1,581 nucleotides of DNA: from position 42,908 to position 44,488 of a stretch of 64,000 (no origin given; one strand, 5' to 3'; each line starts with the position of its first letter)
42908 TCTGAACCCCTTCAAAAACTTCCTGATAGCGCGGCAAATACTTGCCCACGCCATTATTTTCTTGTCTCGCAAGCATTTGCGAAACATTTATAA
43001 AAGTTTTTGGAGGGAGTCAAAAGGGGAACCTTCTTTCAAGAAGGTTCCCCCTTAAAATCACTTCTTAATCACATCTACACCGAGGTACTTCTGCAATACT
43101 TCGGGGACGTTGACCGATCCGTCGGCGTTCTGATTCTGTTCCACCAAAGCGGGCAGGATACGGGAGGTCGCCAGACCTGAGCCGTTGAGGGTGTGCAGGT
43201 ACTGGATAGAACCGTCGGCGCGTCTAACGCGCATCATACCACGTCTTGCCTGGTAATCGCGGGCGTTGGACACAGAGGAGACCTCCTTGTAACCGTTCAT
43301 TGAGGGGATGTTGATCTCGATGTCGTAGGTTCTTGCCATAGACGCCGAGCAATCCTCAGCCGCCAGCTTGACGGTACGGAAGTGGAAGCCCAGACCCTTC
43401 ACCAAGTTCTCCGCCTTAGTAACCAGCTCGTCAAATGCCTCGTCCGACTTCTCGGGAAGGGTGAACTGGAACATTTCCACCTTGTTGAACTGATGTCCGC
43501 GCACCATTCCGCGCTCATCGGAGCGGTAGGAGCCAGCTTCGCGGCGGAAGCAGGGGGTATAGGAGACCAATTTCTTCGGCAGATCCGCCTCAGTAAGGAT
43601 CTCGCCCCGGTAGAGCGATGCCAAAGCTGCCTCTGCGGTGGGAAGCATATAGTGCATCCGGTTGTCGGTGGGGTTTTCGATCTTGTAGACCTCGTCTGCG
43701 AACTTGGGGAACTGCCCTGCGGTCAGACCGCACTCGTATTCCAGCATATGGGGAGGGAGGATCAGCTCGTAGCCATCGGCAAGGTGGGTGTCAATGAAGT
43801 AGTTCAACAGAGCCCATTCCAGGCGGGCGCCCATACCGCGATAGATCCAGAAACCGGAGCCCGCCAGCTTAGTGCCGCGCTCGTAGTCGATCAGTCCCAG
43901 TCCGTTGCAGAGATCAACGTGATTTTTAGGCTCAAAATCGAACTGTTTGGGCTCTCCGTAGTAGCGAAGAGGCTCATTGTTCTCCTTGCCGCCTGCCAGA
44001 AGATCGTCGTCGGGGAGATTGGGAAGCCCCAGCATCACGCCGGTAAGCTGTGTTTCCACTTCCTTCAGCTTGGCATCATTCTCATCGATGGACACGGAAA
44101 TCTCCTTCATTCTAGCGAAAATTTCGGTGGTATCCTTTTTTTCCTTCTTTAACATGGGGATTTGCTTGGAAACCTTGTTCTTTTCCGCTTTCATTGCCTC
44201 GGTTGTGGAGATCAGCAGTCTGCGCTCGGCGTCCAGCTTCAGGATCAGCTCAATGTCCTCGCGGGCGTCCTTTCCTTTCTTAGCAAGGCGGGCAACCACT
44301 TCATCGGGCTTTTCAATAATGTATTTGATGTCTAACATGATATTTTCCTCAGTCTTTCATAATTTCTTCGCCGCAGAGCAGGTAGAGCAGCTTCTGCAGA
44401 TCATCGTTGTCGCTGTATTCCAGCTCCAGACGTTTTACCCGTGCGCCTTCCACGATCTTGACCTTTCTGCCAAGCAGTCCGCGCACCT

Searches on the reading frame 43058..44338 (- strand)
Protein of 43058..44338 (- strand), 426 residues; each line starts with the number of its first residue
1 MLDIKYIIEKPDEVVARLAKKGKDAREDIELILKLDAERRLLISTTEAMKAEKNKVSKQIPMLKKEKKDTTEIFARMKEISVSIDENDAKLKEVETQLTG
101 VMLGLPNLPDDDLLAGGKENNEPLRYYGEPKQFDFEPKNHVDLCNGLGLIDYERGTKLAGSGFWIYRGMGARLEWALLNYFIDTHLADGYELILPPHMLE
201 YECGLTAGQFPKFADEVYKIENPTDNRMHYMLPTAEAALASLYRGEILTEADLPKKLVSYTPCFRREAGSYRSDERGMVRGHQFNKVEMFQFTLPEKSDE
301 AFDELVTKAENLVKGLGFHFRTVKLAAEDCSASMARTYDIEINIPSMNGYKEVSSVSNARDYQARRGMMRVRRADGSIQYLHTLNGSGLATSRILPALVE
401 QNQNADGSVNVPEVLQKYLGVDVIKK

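Call 67: find_homologous_proteins(query=window:43058-44338:-, max_evalue=1e-100)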
Query window:43058-44338:- (426 aa): 8000 proteins with E <= 1e-100 among 8000 candidates; the best 120 are listed.
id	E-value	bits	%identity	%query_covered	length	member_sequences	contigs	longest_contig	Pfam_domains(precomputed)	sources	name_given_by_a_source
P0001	4.3e-284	959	100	100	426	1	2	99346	PF00587.31,PF02403.28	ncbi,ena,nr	ncbi:MAG: serine--tRNA ligase [Clostridia bacterium]|nr:serine--tRNA ligase [Clostridia bacterium]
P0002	3.0e-283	957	100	100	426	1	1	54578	PF00587.31,PF02403.28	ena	-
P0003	7.6e-283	955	100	100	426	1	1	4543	PF00587.31,PF02403.28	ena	-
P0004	4.5e-279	943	-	-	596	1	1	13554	PF00587.31,PF02403.28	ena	-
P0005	2.0e-276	934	97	100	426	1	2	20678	PF00587.31,PF02403.28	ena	-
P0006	6.0e-276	933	96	100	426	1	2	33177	PF00587.31,PF02403.28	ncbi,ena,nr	ncbi:MAG: serine--tRNA ligase [Clostridia bacterium]|nr:serine--tRNA ligase [Clostridia bacterium]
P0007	1.0e-275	932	97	100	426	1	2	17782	PF00587.31,PF02403.28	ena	-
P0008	1.3e-275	932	97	100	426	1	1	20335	PF00587.31,PF02403.28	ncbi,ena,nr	ncbi:MAG: serine--tRNA ligase [Clostridia bacterium]|nr:serine--tRNA ligase [Clostridia bacterium]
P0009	2.1e-275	931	97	100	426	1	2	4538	PF00587.31,PF02403.28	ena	-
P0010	6.8e-275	929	96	100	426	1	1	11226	PF00587.31,PF02403.28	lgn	-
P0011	1.4e-274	928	96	100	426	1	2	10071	PF00587.31,PF02403.28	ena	-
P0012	6.4e-274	926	96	100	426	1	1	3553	PF00587.31,PF02403.28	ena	-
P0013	1.3e-273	925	96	100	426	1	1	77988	PF00587.31,PF02403.28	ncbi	-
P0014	8.4e-273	922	96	100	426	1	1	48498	PF00587.31,PF02403.28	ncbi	-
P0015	1.5e-272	921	95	100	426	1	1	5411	PF00587.31,PF02403.28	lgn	-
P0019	5.6e-271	916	95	100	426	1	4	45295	PF00587.31,PF02403.28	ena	-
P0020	8.8e-266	899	93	100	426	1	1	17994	PF00587.31,PF02403.28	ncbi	-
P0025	1.5e-262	889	92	100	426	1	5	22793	PF00587.31,PF02403.28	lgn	-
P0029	1.3e-252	856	88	100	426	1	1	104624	PF00587.31,PF02403.28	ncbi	-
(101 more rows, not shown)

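Call 68: find_encoding_contigs(protein=P0013, flank=10000, max_places=1)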
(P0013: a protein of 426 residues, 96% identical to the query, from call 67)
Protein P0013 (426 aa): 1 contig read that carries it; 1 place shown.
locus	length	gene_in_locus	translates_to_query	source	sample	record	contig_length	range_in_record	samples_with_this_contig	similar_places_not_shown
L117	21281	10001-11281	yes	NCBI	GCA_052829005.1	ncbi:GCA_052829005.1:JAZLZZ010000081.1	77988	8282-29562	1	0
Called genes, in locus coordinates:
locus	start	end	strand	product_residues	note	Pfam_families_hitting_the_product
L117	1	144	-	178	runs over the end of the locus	-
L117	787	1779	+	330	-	PF00493:MCM (faint), PF20030:bpMoxR (weak), PF00004:AAA (weak), PF05496:RuvB_N (faint), PF07726:AAA_3, PF07728:AAA_5, PF17863:AAA_lid_2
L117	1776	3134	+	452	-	PF01882:DUF58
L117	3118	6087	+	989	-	PF01841:Transglut_core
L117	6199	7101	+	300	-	PF00892:EamA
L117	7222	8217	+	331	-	PF02195:ParB_N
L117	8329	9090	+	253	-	PF00142:Fer4_NifH (weak), PF01656:CbiA, PF02374:ArsA_ATPase (weak), PF06564:CBP_BcsQ, PF09140:MipZ, PF10609:ParA, PF13614:AAA_31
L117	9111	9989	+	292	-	PF02195:ParB_N, PF17762:HTH_ParB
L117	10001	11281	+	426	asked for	PF02403:Seryl_tRNA_N, PF00587:tRNA-synt_2b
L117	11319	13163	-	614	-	PF13522:GATase_6, PF13537:GATase_7, PF12481:DUF3700 (faint), PF00733:Asn_synthase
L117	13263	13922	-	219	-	PF00657:Lipase_GDSL, PF13472:Lipase_GDSL_2, PF16255:Lipase_GDSL_lke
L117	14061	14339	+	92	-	-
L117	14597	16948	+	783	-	PF19732:SpoIIE_N, PF07228:SpoIIE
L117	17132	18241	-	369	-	PF13793:Pribosyltran_N, PF00156:Pribosyltran, PF14572:Pribosyl_synth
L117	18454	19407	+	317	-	PF00389:2-Hacid_dh, PF02826:2-Hacid_dh_C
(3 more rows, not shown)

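Call 69: find_encoding_contigs(protein=P0019, flank=10000, max_places=1)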
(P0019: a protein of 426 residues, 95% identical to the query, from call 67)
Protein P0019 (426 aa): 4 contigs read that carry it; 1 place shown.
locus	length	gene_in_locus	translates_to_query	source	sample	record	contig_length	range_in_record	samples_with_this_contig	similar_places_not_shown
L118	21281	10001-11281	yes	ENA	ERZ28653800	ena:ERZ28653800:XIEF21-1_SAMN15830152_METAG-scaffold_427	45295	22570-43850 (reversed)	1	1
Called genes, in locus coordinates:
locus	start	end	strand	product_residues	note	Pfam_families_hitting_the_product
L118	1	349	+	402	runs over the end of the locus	PF13102:Phage_int_SAM_5 (faint), PF00589:Phage_integrase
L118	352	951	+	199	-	PF12728:HTH_17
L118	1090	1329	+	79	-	-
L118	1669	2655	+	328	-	PF00004:AAA (faint), PF00493:MCM (weak), PF20030:bpMoxR (faint), PF01078:Mg_chelatase (faint), PF05496:RuvB_N (faint), PF07726:AAA_3, PF07728:AAA_5, PF17863:AAA_lid_2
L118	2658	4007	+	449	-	PF01882:DUF58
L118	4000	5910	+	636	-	-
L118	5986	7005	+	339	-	PF01841:Transglut_core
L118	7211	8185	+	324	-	PF02195:ParB_N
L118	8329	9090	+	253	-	PF00142:Fer4_NifH (weak), PF01656:CbiA, PF02374:ArsA_ATPase (faint), PF06564:CBP_BcsQ (weak), PF09140:MipZ (weak), PF10609:ParA, PF13614:AAA_31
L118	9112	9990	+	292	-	PF02195:ParB_N, PF17762:HTH_ParB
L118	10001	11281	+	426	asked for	PF02403:Seryl_tRNA_N, PF00587:tRNA-synt_2b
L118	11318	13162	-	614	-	PF13522:GATase_6, PF13537:GATase_7, PF00733:Asn_synthase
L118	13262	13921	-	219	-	PF00657:Lipase_GDSL, PF13472:Lipase_GDSL_2, PF16255:Lipase_GDSL_lke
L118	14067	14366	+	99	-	-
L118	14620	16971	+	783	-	PF19732:SpoIIE_N, PF07228:SpoIIE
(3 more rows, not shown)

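Call 70: find_encoding_contigs(protein=P0025, flank=10000, max_places=1)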
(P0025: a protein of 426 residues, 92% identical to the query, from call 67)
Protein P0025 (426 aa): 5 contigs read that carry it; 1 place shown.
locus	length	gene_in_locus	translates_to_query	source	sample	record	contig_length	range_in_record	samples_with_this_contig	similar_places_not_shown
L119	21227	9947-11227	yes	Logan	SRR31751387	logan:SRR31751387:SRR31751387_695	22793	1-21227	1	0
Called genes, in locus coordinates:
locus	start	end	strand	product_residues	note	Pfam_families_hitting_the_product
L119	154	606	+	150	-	-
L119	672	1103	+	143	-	PF00165:HTH_AraC (weak), PF12833:HTH_18, PF00165:HTH_AraC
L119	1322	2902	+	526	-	PF07550:Shr-like_HID (weak)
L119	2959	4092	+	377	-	PF04205:FMN_bind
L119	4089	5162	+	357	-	PF02424:ApbE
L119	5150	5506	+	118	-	PF07009:NusG_II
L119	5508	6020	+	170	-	PF12822:ECF_trnsprt (weak), PF07456:Hpre_diP_synt_I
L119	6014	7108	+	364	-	PF00892:EamA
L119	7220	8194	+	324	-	PF02195:ParB_N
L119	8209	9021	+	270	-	PF00142:Fer4_NifH (weak), PF01656:CbiA, PF02374:ArsA_ATPase (weak), PF06564:CBP_BcsQ, PF09140:MipZ, PF10609:ParA, PF13614:AAA_31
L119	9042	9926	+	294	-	PF02195:ParB_N, PF17762:HTH_ParB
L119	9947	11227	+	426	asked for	PF02403:Seryl_tRNA_N, PF00587:tRNA-synt_2b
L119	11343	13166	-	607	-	PF13522:GATase_6, PF13537:GATase_7, PF00733:Asn_synthase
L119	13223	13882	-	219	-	PF00657:Lipase_GDSL, PF13472:Lipase_GDSL_2, PF16255:Lipase_GDSL_lke (weak)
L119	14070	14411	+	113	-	-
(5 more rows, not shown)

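Call 71: find_encoding_contigs(protein=P0029, flank=10000, max_places=1)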
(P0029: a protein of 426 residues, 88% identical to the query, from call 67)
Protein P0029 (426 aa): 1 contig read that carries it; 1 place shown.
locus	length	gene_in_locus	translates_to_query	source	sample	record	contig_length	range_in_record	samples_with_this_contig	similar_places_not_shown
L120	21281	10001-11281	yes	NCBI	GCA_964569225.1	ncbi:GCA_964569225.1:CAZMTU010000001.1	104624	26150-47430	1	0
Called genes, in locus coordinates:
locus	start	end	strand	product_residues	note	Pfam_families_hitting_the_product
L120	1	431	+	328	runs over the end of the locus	PF00493:MCM (weak), PF01078:Mg_chelatase (faint), PF00004:AAA (weak), PF05496:RuvB_N (faint), PF07726:AAA_3, PF07728:AAA_5, PF17863:AAA_lid_2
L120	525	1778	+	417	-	PF01882:DUF58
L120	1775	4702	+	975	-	PF01841:Transglut_core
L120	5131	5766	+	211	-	PF02589:LUD_dom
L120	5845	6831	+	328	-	PF00892:EamA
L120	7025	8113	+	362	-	PF02195:ParB_N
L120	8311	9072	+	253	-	PF00142:Fer4_NifH (weak), PF01656:CbiA, PF02374:ArsA_ATPase (weak), PF06564:CBP_BcsQ, PF09140:MipZ, PF10609:ParA, PF13614:AAA_31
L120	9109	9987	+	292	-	PF02195:ParB_N, PF17762:HTH_ParB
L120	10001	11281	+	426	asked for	PF02403:Seryl_tRNA_N, PF00587:tRNA-synt_2b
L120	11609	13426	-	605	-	PF13522:GATase_6, PF13537:GATase_7, PF12481:DUF3700 (faint), PF00733:Asn_synthase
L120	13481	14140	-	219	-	PF00657:Lipase_GDSL, PF13472:Lipase_GDSL_2, PF16255:Lipase_GDSL_lke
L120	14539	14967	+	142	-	-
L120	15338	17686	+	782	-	PF19732:SpoIIE_N, PF07228:SpoIIE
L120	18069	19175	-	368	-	PF13303:PTS_EIIC_2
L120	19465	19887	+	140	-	PF02142:MGS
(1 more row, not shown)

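Call 73: find_encoding_contigs(protein=P0005, flank=10000, max_places=2)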
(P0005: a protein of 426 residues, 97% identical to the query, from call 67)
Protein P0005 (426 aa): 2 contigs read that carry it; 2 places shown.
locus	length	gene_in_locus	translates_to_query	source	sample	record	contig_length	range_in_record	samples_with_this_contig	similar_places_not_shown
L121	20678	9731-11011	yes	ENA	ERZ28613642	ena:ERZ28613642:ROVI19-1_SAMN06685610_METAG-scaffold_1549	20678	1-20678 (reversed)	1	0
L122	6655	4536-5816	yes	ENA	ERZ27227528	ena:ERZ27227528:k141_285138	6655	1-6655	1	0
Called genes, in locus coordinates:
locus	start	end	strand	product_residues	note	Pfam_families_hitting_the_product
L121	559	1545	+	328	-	PF00004:AAA (faint), PF00493:MCM (weak), PF20030:bpMoxR (weak), PF01078:Mg_chelatase (faint), PF05496:RuvB_N (faint), PF07726:AAA_3, PF07728:AAA_5, PF17863:AAA_lid_2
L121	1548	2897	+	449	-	PF01882:DUF58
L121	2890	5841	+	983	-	PF01841:Transglut_core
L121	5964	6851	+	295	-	PF00892:EamA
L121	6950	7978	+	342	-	PF02195:ParB_N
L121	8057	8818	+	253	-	PF00142:Fer4_NifH (weak), PF01656:CbiA, PF02374:ArsA_ATPase (weak), PF06564:CBP_BcsQ (weak), PF09140:MipZ, PF10609:ParA, PF13614:AAA_31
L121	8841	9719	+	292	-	PF02195:ParB_N, PF17762:HTH_ParB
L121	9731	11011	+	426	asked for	PF02403:Seryl_tRNA_N, PF00587:tRNA-synt_2b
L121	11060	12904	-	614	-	PF13522:GATase_6, PF13537:GATase_7, PF00733:Asn_synthase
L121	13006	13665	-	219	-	PF00657:Lipase_GDSL, PF13472:Lipase_GDSL_2, PF16255:Lipase_GDSL_lke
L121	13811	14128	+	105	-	-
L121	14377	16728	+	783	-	PF19732:SpoIIE_N, PF07228:SpoIIE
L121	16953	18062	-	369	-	PF13793:Pribosyltran_N, PF00156:Pribosyltran, PF14572:Pribosyl_synth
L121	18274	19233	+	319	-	PF00389:2-Hacid_dh, PF02826:2-Hacid_dh_C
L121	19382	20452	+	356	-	PF04909:Amidohydro_2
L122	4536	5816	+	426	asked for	PF02403:Seryl_tRNA_N, PF00587:tRNA-synt_2b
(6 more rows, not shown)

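Call 74: find_encoding_contigs(protein=P0008, flank=10000, max_places=1)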
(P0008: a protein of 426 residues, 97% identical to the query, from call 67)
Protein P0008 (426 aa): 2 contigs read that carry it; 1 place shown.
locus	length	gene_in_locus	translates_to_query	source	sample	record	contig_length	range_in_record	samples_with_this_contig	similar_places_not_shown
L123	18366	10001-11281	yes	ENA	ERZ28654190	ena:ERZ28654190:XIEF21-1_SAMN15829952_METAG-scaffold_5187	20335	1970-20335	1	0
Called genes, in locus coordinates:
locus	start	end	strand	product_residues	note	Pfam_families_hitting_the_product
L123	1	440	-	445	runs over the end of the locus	PF03663:Glyco_hydro_76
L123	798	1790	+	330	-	PF00004:AAA (faint), PF00493:MCM (weak), PF20030:bpMoxR (faint), PF01078:Mg_chelatase (faint), PF07726:AAA_3, PF07728:AAA_5, PF17863:AAA_lid_2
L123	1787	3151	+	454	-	PF01882:DUF58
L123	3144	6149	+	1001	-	PF01841:Transglut_core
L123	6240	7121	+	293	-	PF00892:EamA, PF06027:SLC35F (faint)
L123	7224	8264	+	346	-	PF02195:ParB_N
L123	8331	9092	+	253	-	PF00142:Fer4_NifH (weak), PF01656:CbiA, PF02374:ArsA_ATPase (weak), PF06564:CBP_BcsQ, PF09140:MipZ (weak), PF10609:ParA, PF13614:AAA_31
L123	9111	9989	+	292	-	PF02195:ParB_N, PF17762:HTH_ParB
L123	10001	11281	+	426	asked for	PF02403:Seryl_tRNA_N, PF00587:tRNA-synt_2b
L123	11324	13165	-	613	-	PF13522:GATase_6, PF13537:GATase_7, PF00733:Asn_synthase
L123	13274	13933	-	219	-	PF00657:Lipase_GDSL, PF13472:Lipase_GDSL_2, PF16255:Lipase_GDSL_lke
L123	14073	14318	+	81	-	-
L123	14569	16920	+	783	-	PF19732:SpoIIE_N, PF07228:SpoIIE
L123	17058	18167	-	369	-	PF13793:Pribosyltran_N, PF00156:Pribosyltran, PF14572:Pribosyl_synth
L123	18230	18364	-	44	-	?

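Call 75: find_encoding_contigs(protein=P0020, flank=10000, max_places=1)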
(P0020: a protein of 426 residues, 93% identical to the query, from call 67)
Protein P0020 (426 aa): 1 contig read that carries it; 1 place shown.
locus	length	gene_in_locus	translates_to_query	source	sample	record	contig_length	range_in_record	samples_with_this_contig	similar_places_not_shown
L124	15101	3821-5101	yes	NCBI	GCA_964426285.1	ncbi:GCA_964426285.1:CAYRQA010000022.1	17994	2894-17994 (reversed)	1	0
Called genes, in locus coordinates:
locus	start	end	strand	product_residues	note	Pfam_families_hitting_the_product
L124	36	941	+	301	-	PF00892:EamA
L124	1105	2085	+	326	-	PF02195:ParB_N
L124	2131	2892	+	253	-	PF00142:Fer4_NifH (weak), PF01656:CbiA, PF02374:ArsA_ATPase (weak), PF06564:CBP_BcsQ, PF09140:MipZ (weak), PF10609:ParA, PF13614:AAA_31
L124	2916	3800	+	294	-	PF02195:ParB_N, PF17762:HTH_ParB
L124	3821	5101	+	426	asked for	PF02403:Seryl_tRNA_N, PF00587:tRNA-synt_2b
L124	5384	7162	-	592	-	PF13522:GATase_6, PF12481:DUF3700 (weak), PF13537:GATase_7, PF00733:Asn_synthase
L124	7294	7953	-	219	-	PF00657:Lipase_GDSL, PF13472:Lipase_GDSL_2, PF16255:Lipase_GDSL_lke (weak)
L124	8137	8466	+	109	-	-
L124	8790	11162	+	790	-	PF19732:SpoIIE_N, PF07228:SpoIIE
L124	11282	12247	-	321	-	PF13303:PTS_EIIC_2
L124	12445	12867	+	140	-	PF02142:MGS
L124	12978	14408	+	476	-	PF00224:PK, PF02887:PK_C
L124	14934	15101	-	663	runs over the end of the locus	-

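Call 76: find_encoding_contigs(protein=P0001, flank=10000, max_places=2)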
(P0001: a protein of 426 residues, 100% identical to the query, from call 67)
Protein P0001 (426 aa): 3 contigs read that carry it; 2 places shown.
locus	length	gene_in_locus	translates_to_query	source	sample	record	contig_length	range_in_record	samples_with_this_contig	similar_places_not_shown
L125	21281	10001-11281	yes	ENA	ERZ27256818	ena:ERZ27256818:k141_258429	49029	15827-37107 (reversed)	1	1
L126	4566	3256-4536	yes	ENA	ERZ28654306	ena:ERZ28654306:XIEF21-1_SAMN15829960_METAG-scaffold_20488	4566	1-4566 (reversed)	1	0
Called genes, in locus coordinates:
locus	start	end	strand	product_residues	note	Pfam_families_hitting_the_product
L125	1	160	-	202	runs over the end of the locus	PF01381:HTH_3, PF13560:HTH_31 (weak)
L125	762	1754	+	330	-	PF00004:AAA (faint), PF00493:MCM (weak), PF20030:bpMoxR (faint), PF01078:Mg_chelatase (faint), PF07726:AAA_3, PF07728:AAA_5, PF17863:AAA_lid_2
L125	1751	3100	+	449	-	PF01882:DUF58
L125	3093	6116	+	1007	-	PF01841:Transglut_core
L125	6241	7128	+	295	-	PF00892:EamA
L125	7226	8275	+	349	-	PF02195:ParB_N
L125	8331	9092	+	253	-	PF00142:Fer4_NifH (weak), PF01656:CbiA, PF02374:ArsA_ATPase (weak), PF06564:CBP_BcsQ, PF09140:MipZ (weak), PF10609:ParA, PF13614:AAA_31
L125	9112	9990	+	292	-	PF02195:ParB_N, PF17762:HTH_ParB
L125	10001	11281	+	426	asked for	PF02403:Seryl_tRNA_N, PF00587:tRNA-synt_2b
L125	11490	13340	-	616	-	PF13522:GATase_6, PF13537:GATase_7, PF00733:Asn_synthase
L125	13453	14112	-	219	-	PF00657:Lipase_GDSL, PF13472:Lipase_GDSL_2, PF16255:Lipase_GDSL_lke (weak)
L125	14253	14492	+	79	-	-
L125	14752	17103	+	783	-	PF19732:SpoIIE_N, PF07228:SpoIIE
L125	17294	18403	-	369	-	PF13793:Pribosyltran_N, PF00156:Pribosyltran, PF14572:Pribosyl_synth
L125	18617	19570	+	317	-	PF00389:2-Hacid_dh, PF02826:2-Hacid_dh_C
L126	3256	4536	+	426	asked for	PF02403:Seryl_tRNA_N, PF00587:tRNA-synt_2b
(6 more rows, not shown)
